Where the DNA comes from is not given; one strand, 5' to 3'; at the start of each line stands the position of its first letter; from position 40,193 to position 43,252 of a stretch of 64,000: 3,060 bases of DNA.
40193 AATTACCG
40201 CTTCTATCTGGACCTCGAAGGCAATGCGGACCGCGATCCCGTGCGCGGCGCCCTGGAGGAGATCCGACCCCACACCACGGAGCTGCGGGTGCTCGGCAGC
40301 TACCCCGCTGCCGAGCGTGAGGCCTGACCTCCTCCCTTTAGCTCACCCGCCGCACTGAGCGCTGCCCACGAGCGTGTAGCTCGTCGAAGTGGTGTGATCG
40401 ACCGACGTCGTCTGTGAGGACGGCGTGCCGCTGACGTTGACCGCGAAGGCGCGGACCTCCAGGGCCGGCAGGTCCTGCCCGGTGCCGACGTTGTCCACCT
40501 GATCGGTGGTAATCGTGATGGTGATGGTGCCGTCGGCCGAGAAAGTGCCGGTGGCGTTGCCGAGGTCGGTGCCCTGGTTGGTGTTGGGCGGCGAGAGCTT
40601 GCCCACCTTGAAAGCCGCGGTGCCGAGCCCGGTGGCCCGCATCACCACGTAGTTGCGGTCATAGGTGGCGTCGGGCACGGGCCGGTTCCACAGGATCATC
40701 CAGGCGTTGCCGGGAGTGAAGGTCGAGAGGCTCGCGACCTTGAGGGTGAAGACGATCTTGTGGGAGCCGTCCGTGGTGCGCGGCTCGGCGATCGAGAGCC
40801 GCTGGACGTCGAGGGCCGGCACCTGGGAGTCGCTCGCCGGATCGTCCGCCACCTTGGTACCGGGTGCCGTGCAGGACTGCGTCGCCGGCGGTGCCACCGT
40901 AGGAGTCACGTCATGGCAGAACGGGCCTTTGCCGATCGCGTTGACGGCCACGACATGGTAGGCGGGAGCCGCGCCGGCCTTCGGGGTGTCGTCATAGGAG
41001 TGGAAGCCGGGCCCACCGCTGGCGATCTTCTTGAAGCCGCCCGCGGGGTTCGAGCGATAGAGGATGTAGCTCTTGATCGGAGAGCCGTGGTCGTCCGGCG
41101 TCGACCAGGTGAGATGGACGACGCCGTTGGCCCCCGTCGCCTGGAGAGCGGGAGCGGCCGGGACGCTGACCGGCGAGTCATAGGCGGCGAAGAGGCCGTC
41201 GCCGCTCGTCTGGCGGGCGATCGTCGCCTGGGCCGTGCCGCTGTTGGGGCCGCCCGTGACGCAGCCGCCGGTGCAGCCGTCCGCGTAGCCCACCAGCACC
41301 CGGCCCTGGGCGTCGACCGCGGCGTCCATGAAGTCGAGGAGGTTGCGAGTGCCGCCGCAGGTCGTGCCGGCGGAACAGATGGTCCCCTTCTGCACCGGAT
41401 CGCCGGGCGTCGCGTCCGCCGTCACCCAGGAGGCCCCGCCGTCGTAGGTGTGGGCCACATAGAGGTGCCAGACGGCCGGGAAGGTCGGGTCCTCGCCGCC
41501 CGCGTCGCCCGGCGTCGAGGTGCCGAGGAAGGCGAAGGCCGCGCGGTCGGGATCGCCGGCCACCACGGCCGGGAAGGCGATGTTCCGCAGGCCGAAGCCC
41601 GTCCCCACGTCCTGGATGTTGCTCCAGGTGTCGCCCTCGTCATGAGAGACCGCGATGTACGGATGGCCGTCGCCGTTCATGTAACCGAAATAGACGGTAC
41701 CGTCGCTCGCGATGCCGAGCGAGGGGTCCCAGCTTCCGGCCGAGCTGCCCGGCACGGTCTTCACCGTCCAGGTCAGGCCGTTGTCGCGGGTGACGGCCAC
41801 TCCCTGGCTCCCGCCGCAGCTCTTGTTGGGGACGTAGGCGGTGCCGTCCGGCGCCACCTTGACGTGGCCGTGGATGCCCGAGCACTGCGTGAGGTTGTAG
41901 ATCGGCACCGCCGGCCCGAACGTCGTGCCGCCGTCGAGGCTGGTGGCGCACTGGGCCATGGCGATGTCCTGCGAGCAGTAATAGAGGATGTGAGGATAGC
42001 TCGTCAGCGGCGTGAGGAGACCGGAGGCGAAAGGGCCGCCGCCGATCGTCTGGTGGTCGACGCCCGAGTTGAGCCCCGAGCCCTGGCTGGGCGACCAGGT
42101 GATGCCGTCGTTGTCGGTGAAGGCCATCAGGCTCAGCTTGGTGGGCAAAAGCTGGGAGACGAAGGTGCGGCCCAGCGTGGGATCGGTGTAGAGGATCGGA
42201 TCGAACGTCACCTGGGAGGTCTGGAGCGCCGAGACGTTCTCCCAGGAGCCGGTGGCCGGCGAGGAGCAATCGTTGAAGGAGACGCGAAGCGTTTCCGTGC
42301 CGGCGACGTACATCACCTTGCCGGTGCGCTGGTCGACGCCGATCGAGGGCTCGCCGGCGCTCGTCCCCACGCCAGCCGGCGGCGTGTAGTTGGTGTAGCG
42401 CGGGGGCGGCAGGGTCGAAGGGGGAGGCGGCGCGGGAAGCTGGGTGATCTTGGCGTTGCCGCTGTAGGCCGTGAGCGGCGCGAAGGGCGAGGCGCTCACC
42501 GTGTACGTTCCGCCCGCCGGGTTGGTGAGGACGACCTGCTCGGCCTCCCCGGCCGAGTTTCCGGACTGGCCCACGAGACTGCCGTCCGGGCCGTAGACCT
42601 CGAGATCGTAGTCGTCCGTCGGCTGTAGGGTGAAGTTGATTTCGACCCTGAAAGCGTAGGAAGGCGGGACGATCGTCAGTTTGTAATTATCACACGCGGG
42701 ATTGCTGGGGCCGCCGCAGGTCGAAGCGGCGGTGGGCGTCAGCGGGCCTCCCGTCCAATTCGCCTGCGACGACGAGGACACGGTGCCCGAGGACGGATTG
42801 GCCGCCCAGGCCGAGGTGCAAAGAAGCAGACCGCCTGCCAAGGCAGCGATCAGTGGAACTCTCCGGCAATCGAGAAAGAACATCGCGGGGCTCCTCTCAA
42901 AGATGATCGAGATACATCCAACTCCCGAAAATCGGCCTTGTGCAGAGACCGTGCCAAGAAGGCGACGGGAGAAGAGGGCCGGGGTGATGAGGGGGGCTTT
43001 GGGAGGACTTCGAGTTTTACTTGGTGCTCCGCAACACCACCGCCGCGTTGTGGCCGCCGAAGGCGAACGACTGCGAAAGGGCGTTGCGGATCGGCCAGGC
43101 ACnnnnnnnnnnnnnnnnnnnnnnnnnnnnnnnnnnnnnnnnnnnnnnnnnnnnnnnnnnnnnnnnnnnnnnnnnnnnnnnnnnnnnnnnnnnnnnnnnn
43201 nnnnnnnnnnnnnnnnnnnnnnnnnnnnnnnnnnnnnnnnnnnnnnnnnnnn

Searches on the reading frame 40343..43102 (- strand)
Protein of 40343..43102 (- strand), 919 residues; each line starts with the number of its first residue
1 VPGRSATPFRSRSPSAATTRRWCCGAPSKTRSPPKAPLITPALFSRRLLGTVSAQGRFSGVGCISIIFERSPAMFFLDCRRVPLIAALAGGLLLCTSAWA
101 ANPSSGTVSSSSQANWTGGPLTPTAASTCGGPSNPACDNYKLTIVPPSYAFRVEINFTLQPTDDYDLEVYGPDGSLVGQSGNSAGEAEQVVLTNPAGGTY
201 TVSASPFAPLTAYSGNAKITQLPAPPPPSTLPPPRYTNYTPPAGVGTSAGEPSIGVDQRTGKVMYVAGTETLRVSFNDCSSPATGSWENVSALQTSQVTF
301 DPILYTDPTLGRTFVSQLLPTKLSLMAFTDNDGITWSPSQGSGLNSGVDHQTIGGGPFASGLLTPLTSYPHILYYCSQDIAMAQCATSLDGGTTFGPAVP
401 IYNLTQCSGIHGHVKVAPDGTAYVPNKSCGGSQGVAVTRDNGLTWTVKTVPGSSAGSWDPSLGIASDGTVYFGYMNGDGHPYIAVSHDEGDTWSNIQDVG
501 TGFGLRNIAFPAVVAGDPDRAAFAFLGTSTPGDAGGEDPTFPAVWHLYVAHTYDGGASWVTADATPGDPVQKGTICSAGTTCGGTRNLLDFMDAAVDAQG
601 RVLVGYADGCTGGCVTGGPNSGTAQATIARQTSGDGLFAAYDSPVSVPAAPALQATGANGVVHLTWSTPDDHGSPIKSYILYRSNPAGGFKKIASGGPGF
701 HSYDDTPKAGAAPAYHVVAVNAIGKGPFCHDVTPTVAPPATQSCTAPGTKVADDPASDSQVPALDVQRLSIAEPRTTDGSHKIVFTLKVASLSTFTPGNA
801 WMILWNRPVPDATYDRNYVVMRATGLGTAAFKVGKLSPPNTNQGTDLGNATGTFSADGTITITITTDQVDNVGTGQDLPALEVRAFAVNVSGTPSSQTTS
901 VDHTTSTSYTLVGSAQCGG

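Call 8: search_protein_families(library=pfam, proteins=[window:40343-43102:-], max_evalue=0.001)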
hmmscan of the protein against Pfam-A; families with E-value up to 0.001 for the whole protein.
window:40343-43102:- (919 aa): 2 families
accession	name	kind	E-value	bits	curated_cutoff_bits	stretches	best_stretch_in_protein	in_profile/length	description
PF13088.12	BNR_2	-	2.9e-06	27.3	31.4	1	386-497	85-202/277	BNR repeat-like domain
PF02012.26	BNR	-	5.6e-06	26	27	0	328-338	2-12/12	BNR/Asp-box repeat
